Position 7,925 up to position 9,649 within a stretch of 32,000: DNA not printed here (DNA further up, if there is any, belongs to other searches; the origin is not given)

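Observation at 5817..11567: Orphan PilM-PilN fusion heading a three-gene envelope module with periplasmic Met/Gly/Pro tracts and no pilus or secretion partners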

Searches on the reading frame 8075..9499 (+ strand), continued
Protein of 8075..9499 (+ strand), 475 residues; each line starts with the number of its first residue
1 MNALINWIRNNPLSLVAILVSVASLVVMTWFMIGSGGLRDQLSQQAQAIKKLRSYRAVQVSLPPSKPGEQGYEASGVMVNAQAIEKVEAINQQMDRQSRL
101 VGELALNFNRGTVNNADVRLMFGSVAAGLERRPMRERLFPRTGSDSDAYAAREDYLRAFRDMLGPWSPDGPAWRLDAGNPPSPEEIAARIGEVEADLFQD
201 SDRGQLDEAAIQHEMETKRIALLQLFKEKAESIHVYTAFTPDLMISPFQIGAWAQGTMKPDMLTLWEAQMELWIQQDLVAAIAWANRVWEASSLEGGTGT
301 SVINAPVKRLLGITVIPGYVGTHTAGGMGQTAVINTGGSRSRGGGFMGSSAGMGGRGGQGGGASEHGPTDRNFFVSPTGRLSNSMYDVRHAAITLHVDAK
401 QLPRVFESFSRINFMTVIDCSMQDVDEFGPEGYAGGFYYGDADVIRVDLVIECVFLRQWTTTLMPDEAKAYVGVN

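Call 86: search_protein_families(library=ncbifam, alignment_id=A3, max_evalue=5)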
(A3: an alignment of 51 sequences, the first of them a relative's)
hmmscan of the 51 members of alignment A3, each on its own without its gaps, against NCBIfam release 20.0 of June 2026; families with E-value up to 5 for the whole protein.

A. member 1, L001:11568-13796:+ (743 aa): 1 family
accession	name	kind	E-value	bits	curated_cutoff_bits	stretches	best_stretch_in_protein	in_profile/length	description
TIGR01554.3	major_cap_HK97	equivalog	0.14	11.2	27.5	1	319-438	15-127/385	phage major capsid protein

B. families by the number of members that match (of 51 scanned): 44 families (the first 25 are shown)
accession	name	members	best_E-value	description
NF033885.1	conj_TraP_IncI1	5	0.026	conjugal transfer protein TraP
NF045487.1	ASRP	5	0.072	archaea-specific SMC-related protein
NF033930.1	pneumo_PspA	4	0.081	pneumococcal surface protein A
TIGR02976.1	phageshock_pspB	3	0.0015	envelope stress response membrane protein PspB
TIGR02168.1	SMC_prok_B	3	0.073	chromosome segregation protein SMC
TIGR01554.3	major_cap_HK97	3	0.1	phage major capsid protein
NF006993.0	PRK09458.1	2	0.02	envelope stress response membrane protein PspB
TIGR02106.1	cyd_oper_ybgT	2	0.11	cytochrome bd-I oxidase subunit CydX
NF033542.1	transpos_IS110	2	0.2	IS110 family RNA-guided transposase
NF045780.1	TrlF_fam_ATP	2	0.49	TrlF family AAA-like ATPase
NF033927.1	alph_xenorhab_B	2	0.53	alpha-xenorhabdolysin family binary toxin subunit B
TIGR02473.1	flagell_FliJ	1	0.0002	flagellar export protein FliJ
NF010289.0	PRK13729.1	1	0.0017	F-type conjugal transfer pilus assembly protein TraB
NF050005.1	ABC_ATPase_Uup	1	0.0099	ATP-binding cassette ATPase Uup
NF008358.0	PRK11147.1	1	0.013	ABC transporter ATP-binding protein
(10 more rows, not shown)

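Call 96: search_protein_families(library=pfam, proteins=[L036:3352-4272:+, L036:3107-3778:+, L036:4861-6912:+, L036:1878-2825:-, L029:6509-7471:+, L029:12312-13109:-, L029:5261-6457:+, L029:7554-8690:+, L029:10394-11464:+], max_evalue=0.001)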
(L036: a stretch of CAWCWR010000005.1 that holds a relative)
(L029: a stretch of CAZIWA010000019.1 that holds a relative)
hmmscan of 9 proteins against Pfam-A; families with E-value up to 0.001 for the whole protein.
L036:3352-4272:+ (307 aa): 5 families
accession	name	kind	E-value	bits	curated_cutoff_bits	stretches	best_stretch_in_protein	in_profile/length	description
PF00437.27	T2SSE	-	1.4e-106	356.7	24.9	1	3-237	58-288/370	Type II/IV secretion system protein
PF13191.12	AAA_16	-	8.7e-05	23.5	32.6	1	84-197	22-104/167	AAA ATPase domain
PF13401.12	AAA_22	-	0.00053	20.8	27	0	86-122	4-33/130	AAA domain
PF12775.13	AAA_7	-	0.00053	20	25.8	0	86-119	32-65/181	P-loop containing dynein motor region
PF25199.1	nSTAND_NTPase5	-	0.00084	19.6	34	0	84-115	38-70/145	Novel STAND NTPase 5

L036:3107-3778:+ (224 aa): 0 families

L036:4861-6912:+ (684 aa): 2 families
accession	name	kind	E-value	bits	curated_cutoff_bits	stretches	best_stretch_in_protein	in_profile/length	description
PF13229.12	Beta_helix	-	1.5e-07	31.6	25.9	2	371-551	7-157/158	Right handed beta helix region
PF05048.19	NosD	-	0.0005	20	23.6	1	465-556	42-127/212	Periplasmic copper-binding protein (NosD)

L036:1878-2825:- (316 aa): 0 families

L029:6509-7471:+ (321 aa): 1 family
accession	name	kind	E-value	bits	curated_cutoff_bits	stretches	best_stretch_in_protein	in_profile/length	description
PF07963.17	N_methyl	-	3.8e-07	29.9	21.2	1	45-70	2-27/27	Prokaryotic N-terminal methylation motif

L029:12312-13109:- (266 aa): 2 families
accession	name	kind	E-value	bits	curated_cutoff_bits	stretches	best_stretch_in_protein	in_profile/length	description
PF07963.17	N_methyl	-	1.4e-08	34.4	21.2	1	11-35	3-27/27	Prokaryotic N-terminal methylation motif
PF07596.16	SBP_bac_10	-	2.5e-06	28.2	23.3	1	45-175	7-133/268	Protein of unknown function (DUF1559)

L029:5261-6457:+ (399 aa): 4 families
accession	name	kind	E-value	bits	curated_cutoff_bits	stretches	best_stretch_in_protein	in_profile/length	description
PF00392.27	GntR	-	5.3e-17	61.7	27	1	53-113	4-64/64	Bacterial regulatory proteins, gntR family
PF13377.12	Peripla_BP_3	-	1.3e-10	42.1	26.5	1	240-347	2-112/167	Periplasmic binding protein-like domain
PF14502.12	HTH_41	-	2.7e-05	23.9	25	1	70-108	3-41/48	Helix-turn-helix domain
PF08279.18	HTH_11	-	2.8e-05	24.4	25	1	77-110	19-53/55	HTH domain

L029:7554-8690:+ (379 aa): 0 families

L029:10394-11464:+ (357 aa): 6 families
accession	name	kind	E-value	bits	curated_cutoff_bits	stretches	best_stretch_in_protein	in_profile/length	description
PF00583.31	Acetyltransf_1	-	3.2e-17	63.3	20.7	1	103-192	18-116/116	Acetyltransferase (GNAT) family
PF13508.13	Acetyltransf_7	-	2.9e-15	56.8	27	1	115-193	3-83/84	Acetyltransferase (GNAT) domain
PF18014.7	Acetyltransf_18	-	6.2e-11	42.5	22.7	1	230-340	2-114/124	Acetyltransferase (GNAT) domain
PF13673.13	Acetyltransf_10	-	6.9e-11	42.7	23.6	1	106-203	22-118/128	Acetyltransferase (GNAT) domain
PF13527.13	Acetyltransf_9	-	1.5e-07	31.9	25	1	112-193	38-125/127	Acetyltransferase (GNAT) domain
PF14542.12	Acetyltransf_CG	-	0.00097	19.7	30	0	131-170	15-56/80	GCN5-related N-acetyl-transferase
